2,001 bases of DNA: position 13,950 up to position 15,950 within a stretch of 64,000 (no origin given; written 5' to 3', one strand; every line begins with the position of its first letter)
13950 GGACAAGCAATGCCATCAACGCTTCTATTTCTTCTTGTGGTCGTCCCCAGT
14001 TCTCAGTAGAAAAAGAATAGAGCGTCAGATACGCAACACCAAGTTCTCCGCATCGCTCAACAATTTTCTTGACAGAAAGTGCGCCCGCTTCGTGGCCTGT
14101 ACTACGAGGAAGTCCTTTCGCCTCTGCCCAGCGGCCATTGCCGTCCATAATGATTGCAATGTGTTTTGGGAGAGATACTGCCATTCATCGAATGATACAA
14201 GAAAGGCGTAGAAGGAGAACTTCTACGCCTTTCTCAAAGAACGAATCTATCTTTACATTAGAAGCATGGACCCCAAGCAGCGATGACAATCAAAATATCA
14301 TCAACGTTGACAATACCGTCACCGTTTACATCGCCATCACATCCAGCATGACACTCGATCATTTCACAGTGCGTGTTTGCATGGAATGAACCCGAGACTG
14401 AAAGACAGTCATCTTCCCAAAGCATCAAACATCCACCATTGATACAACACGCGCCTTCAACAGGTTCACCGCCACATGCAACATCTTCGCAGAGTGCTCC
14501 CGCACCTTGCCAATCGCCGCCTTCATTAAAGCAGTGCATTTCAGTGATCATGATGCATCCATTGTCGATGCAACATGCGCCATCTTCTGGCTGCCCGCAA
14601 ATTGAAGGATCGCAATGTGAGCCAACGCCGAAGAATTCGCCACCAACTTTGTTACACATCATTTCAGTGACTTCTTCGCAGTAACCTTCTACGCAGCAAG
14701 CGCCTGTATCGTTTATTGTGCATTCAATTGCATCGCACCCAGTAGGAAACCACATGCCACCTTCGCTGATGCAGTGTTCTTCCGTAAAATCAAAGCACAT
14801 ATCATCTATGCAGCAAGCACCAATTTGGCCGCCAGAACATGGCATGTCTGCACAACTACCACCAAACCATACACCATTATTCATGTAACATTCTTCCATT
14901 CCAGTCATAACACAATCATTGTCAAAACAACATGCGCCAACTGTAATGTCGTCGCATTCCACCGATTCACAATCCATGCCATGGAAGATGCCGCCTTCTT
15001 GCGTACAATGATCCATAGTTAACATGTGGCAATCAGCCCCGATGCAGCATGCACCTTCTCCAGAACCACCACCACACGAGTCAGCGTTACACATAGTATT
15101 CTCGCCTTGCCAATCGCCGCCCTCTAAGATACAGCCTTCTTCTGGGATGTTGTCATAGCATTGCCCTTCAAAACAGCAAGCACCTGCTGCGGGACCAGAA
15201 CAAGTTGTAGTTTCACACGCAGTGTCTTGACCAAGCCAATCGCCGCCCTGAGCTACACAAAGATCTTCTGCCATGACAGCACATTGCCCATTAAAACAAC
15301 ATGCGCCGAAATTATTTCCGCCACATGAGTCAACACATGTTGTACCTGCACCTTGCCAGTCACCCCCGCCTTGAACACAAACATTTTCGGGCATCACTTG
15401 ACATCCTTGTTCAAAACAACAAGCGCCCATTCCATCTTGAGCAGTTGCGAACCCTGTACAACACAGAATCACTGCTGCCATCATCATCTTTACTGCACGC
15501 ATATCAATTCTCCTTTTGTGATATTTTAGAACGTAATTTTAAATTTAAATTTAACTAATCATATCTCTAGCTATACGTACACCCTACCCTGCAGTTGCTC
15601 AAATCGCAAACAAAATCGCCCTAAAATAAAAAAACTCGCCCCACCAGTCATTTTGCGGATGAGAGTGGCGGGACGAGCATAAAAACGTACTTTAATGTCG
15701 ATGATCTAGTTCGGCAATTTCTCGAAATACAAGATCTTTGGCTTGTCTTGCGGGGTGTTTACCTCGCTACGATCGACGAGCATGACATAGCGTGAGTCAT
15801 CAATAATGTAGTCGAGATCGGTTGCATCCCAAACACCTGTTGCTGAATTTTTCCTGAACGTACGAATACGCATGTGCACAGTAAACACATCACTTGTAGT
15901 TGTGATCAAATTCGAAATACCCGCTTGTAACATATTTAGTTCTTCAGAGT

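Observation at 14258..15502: Adjacent secreted 9-repeat paralogue with a dockerin-like tail: candidate partner or cargo of the filament system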

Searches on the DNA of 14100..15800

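Call 64: search_rna_families(source=window, start=14100, end=15800, threshold=evalue, max_evalue=1)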
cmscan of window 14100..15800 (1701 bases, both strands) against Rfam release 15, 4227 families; matches with E-value up to 1: 2.
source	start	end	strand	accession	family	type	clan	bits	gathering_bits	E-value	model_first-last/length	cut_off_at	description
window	14193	14257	-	RF00238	ctRNA_pND324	Gene; antisense;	-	27.2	45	0.23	1-86/86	no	ctRNA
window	14199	14274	-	RF02057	STnc40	Gene; sRNA;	-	23.3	45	0.34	1-70/70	no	Salmonella enterica sRNA STnc40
